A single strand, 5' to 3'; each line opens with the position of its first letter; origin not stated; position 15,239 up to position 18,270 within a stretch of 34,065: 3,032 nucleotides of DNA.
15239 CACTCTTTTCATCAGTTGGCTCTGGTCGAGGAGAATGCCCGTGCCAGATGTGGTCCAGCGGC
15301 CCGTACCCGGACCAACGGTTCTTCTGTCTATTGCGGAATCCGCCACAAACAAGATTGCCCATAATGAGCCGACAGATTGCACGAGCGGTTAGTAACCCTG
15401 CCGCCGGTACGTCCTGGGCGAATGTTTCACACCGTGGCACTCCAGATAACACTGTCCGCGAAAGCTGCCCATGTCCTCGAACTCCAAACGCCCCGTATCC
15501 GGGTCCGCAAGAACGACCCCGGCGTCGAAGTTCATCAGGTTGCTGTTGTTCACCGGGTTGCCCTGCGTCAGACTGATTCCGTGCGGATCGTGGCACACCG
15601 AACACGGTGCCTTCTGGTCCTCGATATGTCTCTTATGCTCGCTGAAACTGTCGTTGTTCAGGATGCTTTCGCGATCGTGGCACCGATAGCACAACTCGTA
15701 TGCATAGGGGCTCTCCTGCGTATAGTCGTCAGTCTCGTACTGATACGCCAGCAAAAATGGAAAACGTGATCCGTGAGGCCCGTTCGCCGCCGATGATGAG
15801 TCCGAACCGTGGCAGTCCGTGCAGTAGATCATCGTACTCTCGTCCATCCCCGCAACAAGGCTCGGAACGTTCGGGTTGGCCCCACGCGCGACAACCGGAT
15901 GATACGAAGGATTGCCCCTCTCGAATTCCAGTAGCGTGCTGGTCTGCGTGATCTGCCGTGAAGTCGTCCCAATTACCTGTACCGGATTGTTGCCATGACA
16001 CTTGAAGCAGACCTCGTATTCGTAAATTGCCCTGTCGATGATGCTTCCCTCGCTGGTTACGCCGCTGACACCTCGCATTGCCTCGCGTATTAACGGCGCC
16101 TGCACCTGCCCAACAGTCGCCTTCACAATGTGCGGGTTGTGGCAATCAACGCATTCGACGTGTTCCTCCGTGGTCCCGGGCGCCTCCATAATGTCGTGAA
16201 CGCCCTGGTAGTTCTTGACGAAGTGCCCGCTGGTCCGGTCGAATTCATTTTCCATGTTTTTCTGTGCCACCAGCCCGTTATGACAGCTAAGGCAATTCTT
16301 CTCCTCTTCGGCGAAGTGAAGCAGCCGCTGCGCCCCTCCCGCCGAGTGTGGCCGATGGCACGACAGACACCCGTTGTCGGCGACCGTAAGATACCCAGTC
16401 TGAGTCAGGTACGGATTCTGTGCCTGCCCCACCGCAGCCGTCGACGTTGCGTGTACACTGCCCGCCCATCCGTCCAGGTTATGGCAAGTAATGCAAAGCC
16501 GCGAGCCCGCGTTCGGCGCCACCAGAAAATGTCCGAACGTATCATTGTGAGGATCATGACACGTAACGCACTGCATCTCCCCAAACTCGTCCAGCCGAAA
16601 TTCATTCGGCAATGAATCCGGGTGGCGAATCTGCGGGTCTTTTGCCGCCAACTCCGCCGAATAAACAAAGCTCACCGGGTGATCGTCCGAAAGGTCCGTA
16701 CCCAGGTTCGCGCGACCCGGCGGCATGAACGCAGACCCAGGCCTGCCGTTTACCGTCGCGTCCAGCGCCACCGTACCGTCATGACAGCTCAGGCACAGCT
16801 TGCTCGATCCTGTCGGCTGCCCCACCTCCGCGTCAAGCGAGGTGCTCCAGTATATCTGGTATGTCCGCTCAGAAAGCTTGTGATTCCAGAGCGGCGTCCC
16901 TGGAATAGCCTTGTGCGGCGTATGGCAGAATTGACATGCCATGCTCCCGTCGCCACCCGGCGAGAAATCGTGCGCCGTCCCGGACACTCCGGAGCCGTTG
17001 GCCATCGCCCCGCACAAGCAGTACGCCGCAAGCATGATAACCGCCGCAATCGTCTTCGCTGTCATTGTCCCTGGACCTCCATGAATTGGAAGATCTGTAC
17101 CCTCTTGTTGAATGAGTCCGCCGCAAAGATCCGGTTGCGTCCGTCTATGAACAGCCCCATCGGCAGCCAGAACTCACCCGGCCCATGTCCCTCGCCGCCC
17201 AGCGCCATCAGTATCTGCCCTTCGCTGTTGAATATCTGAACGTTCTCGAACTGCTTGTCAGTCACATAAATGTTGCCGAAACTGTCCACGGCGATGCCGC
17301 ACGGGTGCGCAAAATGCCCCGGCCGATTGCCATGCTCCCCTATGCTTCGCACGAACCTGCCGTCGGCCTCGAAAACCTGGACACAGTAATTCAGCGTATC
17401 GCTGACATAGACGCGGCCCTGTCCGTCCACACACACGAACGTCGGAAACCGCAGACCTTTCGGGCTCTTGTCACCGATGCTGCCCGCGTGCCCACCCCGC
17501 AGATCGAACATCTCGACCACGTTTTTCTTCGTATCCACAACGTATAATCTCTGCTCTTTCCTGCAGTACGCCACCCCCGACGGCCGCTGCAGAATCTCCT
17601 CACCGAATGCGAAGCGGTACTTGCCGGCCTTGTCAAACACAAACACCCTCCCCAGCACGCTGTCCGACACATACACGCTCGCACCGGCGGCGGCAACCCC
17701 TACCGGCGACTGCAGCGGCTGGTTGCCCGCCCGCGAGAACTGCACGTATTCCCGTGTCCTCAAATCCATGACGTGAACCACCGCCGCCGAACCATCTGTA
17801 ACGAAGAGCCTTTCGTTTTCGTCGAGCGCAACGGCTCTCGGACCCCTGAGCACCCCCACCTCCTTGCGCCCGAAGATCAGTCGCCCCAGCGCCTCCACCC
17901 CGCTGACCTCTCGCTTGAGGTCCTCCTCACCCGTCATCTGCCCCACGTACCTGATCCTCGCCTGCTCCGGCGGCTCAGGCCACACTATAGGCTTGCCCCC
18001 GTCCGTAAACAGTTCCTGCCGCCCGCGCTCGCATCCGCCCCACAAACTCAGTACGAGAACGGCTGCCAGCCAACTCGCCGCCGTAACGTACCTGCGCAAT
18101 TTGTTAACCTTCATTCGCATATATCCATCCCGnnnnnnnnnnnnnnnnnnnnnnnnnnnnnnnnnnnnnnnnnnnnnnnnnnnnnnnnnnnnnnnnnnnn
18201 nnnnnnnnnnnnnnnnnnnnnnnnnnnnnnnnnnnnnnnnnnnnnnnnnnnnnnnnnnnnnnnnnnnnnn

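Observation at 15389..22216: Five-gene exported operon (NHL propeller - pentahaem - 675-aa barrel - NHL propeller - dodecahaem): candidate outer-membrane electron conduit of non-canonical composition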

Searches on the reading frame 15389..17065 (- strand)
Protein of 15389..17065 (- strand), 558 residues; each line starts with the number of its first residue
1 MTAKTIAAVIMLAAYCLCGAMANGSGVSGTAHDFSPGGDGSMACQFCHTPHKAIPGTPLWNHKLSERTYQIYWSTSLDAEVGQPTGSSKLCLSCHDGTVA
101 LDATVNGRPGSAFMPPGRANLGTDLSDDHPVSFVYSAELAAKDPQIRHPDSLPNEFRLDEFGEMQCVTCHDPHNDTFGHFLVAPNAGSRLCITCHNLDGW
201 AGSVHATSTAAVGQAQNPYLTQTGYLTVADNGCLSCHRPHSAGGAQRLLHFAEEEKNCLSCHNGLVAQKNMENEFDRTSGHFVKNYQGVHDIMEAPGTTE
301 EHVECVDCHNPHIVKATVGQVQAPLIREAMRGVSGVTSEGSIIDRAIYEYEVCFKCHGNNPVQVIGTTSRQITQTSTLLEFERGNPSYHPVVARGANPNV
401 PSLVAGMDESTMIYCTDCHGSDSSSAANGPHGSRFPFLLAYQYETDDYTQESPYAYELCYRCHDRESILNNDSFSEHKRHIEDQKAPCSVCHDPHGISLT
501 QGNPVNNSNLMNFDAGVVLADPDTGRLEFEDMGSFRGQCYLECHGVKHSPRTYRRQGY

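Call 3: search_protein_families(library=pfam, proteins=[window:15389-17065:-], max_evalue=0.01)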
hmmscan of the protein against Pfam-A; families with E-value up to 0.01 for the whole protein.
window:15389-17065:- (558 aa): 7 families
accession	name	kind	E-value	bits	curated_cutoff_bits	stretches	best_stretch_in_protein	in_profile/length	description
PF09699.15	Paired_CXXCH_1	-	1.3e-25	89.2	20.6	3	163-196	6-37/41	Doubled CXXCH motif (Paired_CXXCH_1)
PF14522.11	Cytochrome_C7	-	1.3e-14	54.2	24.8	0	230-310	13-67/67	Cytochrome c7 and related cytochrome c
PF22113.1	Mtrc-MtrF_II-IV_dom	-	1.3e-12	48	30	2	349-495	27-166/176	Outer membrane cytochrome MtrC/MtrF-like, domains II/IV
PF14537.11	Cytochrom_c3_2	-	5.7e-11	43.2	25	0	230-313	6-68/79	Cytochrome c3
PF02085.21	Cytochrom_CIII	-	0.00028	21.6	22.9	0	250-312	25-85/101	Class III cytochrome C family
PF02335.20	Cytochrom_C552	-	0.0004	19.9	24.1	1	255-358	87-176/438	Cytochrome c552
PF22678.1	Cytochrom_c_NrfB-like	-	0.0012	19.7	27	1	415-496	1-69/89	Cytochrome c-type protein NrfB-like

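Call 4: search_protein_families(library=ncbifam, proteins=[window:15389-17065:-], max_evalue=0.01)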
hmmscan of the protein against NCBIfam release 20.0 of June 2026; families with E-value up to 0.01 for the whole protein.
window:15389-17065:- (558 aa): 7 families
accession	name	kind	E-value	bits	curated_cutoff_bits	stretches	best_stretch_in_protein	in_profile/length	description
TIGR01905.1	paired_CXXCH_1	subfamily_domain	2e-15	56.4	25.2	2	228-264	4-38/41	doubled CXXCH domain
TIGR03508.1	decahem_SO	subfamily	2.8e-12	46.7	192.2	1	162-273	142-230/258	DmsE family decaheme c-type cytochrome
NF041028.1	decahem_GSU2203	exception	7.2e-10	38.6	325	2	228-433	123-313/317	GSU2203 family decaheme c-type cytochrome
NF008659.0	PRK11659.1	equivalog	3.7e-07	30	184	2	410-496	73-146/188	cytochrome c nitrite reductase pentaheme subunit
TIGR03153.1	cytochr_NrfH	equivalog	8.8e-07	29.1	134.2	0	447-497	22-64/138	cytochrome c nitrite reductase small subunit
TIGR03146.1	cyt_nit_nrfB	equivalog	7.1e-06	26.4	166.6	1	410-496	38-120/145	cytochrome c nitrite reductase pentaheme subunit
NF047727.1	4hemeCytCCctA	equivalog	0.00015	21.8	180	0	246-316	28-94/109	tetraheme c-type cytochrome CctA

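Call 36: search_solved_structures(query=window:15389-17065:-, max_evalue=0.01)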
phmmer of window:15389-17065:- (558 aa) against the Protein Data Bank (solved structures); distinct sequences matched with E-value up to 0.01: 2.
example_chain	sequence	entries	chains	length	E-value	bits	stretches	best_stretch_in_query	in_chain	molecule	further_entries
7tfs_A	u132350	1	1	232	2.7e-21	79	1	12-196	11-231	Cytochrome c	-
9yuq_N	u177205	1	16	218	4.3e-17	65.1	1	9-196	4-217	Putative multiheme cytochrome c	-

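Call 50: find_homologous_proteins(query=A4, max_evalue=1e-20)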
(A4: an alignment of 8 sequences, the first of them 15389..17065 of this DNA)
Query A4 (8 sequences) (558 aa, profile of the alignment): 7607 proteins with E <= 1e-20 among 8000 candidates; the best 120 are listed.
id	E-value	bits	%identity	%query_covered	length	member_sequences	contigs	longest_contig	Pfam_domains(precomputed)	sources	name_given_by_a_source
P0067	1.0e-296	1003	81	99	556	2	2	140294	PF09699.16,PF14537.12,PF14522.12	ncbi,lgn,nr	ncbi:MAG: hypothetical protein IH624_01040 [Phycisphaerae bacterium]|nr:hypothetical protein [Phycis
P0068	7.4e-296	1000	100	100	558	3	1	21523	PF09699.16,PF14537.12,PF14522.12,PF22113.2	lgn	-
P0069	1.9e-294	996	66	95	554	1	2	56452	PF09699.16,PF14537.12,PF14522.12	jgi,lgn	jgi:predicted CXXCH cytochrome family protein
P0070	9.1e-284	960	67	98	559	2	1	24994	PF09699.16,PF14537.12,PF14522.12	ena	-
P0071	2.1e-281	952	68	100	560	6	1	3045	PF09699.16,PF14537.12,PF22678.2,PF02085.22,PF14522.12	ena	-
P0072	4.6e-281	951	68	95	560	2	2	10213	PF09699.16,PF14537.12,PF02085.22,PF14522.12,PF22113.2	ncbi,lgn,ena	-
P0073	1.0e-280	950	69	98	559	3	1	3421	PF09699.16,PF14537.12,PF22678.2,PF14522.12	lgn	-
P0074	9.6e-280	947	66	100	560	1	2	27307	PF09699.16,PF14537.12,PF14522.12,PF22113.2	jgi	-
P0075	2.3e-279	946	69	95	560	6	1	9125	PF09699.16,PF14537.12,PF14522.12,PF22113.2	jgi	-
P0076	8.4e-279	944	67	94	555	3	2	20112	PF09699.16,PF14537.12,PF14522.12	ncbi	ncbi:MAG: cytochrome c3 family protein [Planctomycetota bacterium]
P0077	1.8e-278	943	58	97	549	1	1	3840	PF09699.16,PF14537.12,PF22678.2,PF14522.12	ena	-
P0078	2.6e-278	942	64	99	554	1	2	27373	PF09699.16,PF14537.12,PF14522.12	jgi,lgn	-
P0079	6.6e-278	941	69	95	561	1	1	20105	PF09699.16,PF14537.12,PF14522.12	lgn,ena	-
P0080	1.7e-277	940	56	97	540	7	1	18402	PF09699.16,PF14537.12,PF22678.2,PF13442.12,PF14522.12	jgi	jgi:predicted CXXCH cytochrome family protein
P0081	2.2e-276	936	67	99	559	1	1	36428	PF09699.16,PF14537.12,PF14522.12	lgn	-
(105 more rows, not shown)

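Call 69: predict_structure(alignment_id=A6)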
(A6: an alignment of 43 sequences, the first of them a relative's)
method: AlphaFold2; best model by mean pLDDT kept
length: 558 residues; sequences in the alignment: 43
mean_pLDDT: 35.1   pTM: 0.24
mean pLDDT of the five models: 35.1, 34.7, 34.5, 34.0, 31.2
residues with pLDDT >= 90: 0; 70-90: 12; 50-70: 17; < 50: 529
segments of 3 or more residues with pLDDT < 50: 21-136, 145-147, 152-523, 525-558
pLDDT, mean of each block of 10 residues (from residue 1): 72 70 39 37 33 30 35 39 42 39 30 30 30 44 52 45 33 34 32 32 30 37 38 31 29 33 32 34 33 31 29 31 34 29 32 27 31 28 27 32 29 30 36 33 30 35 34 37 34 27 27 33 43 35 43 38
secondary structure, 60 per line:
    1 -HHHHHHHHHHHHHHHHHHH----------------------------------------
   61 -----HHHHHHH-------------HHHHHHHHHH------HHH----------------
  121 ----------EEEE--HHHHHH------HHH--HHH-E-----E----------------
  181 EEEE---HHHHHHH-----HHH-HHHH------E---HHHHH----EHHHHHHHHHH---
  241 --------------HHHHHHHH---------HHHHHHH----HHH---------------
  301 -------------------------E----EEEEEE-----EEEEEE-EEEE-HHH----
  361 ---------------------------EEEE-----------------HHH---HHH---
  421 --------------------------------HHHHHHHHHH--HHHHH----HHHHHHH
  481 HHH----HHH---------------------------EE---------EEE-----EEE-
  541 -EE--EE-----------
elements in order: H2-20 H66-72 H86-95 E131-134 H137-142 E181-184 H188-194 H204-207 H218-222 H228-237 H255-262 H272-278 E331-336 E342-347 E349-352 E388-391 H453-462 H465-469 H474-483 E529-531 E537-539

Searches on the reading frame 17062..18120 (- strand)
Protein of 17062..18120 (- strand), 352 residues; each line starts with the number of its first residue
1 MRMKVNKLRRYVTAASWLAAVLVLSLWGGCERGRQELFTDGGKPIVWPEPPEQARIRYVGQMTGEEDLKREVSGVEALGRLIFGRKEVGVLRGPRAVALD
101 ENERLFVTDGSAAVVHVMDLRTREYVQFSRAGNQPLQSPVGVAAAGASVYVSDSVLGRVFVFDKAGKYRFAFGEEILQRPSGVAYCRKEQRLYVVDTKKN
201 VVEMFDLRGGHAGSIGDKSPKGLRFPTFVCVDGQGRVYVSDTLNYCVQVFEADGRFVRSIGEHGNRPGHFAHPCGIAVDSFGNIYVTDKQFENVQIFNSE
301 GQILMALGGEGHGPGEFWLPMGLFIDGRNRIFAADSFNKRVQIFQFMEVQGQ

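Call 3: search_protein_families(library=pfam, proteins=[window:17062-18120:-], max_evalue=0.01)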
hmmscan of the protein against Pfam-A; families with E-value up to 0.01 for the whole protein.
window:17062-18120:- (352 aa): 8 families
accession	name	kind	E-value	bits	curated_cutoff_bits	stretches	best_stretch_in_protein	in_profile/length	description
PF01436.27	NHL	-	3.6e-24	84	20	1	223-250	1-28/28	NHL repeat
PF17170.10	DUF5128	-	3.5e-21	76.2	22.9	2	283-346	55-119/321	6-bladed beta-propeller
PF08450.18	SGL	-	3e-07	30.7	26.3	1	157-260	115-220/246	SMP-30/Gluconolactonase/LRE-like region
PF06739.17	SBBP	-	2.6e-05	24.5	20.5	1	275-287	17-29/38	Beta-propeller repeat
PF14433.11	SUKH-3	-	0.00031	21.4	23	0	118-174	82-134/146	SUKH-3 immunity protein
PF16288.11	DUF4934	-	0.00042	20.8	27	1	236-303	35-100/102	Domain of unknown function (DUF4934)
PF25021.1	TEN_NHL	-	0.00069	19.1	27.1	0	269-312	140-181/357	Teneurin NHL domain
PF02393.21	US22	-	0.0042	17.6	35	0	181-244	53-99/124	US22 like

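Call 4: search_protein_families(library=ncbifam, proteins=[window:17062-18120:-], max_evalue=0.01)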
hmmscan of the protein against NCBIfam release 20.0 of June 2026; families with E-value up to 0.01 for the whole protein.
window:17062-18120:- (352 aa): 6 families
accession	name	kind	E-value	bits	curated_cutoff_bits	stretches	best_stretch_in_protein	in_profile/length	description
NF035926.1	scyF_NHL_VPEP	equivalog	3.4e-43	148.2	350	2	179-345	103-274/376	scytonemin biosynthesis PEP-CTERM protein ScyF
TIGR03866.1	PQQ_ABC_repeats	subfamily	1.7e-06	27.3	287.3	1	144-256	8-116/310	PQQ-dependent catabolism-associated beta-propeller protein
NF047780.1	LIC12708_fam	subfamily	9.6e-06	24.7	150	1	242-303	153-216/391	LIC_12708 family protein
NF053768.1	CIS12_fam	equivalog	2.6e-05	23.1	860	1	95-243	47-187/715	CIS12 family contractile injection system protein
NF033206.1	ScyE_fam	subfamily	0.00049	19.7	80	0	271-293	8-30/333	ScyD/ScyE family protein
TIGR02604.1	Piru_Ver_Nterm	subfamily_domain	0.0093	15.4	122.2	0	223-246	13-36/367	PVC-type heme-binding CxxCH protein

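Call 37: search_solved_structures(query=window:17062-18120:-, max_evalue=0.001)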
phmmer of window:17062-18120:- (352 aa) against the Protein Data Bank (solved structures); distinct sequences matched with E-value up to 0.001: 64 (the best 60 are shown).
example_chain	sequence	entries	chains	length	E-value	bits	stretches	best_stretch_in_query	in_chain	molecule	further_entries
6d69_A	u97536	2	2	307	7.6e-71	241.9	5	225-344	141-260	NHL Repeat Region of D. melanogaster Thin | Thin, isoform D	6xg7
8j72_A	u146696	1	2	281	7.3e-44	153.1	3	224-344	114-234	E3 ubiquitin-protein ligase TRIM71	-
7qrx_A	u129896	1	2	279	2.7e-43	151.2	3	223-345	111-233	E3 ubiquitin-protein ligase TRIM71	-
9jur_A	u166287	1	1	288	6.9e-43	149.9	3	224-345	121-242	E3 ubiquitin-protein ligase TRIM71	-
6fpt_A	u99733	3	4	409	2.1e-42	148.3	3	224-345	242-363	E3 ubiquitin-protein ligase TRIM71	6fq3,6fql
7qrw_A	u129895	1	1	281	5.5e-34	120.6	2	159-347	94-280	Isoform 4 of Tripartite motif-containing protein 3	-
7b96_A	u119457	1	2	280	1.8e-33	119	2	223-345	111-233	Isoform 2 of Tripartite motif-containing protein 2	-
7qrv_A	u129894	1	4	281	1.8e-33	118.9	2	223-345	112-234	Tripartite motif-containing protein 2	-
7b2r_A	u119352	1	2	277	4.4e-33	117.7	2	223-345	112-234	Tripartite motif-containing protein 2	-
4zlr_A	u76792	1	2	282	6.1e-27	97.5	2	160-311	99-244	Brain tumor protein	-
5ex7_A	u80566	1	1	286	6.3e-27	97.4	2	160-311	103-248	Brain tumor protein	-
1q7f_A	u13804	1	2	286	6.5e-27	97.4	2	160-311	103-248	brain tumor CG10719-PA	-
6f0t_A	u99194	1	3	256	1.2e-15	60.3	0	221-290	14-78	Pizza6-SFW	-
3wwa_A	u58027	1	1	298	8.1e-15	57.6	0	221-291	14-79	Pizza7H protein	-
7zpw_A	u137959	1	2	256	9.2e-15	57.4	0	221-293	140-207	Pizza6-TSK-TSH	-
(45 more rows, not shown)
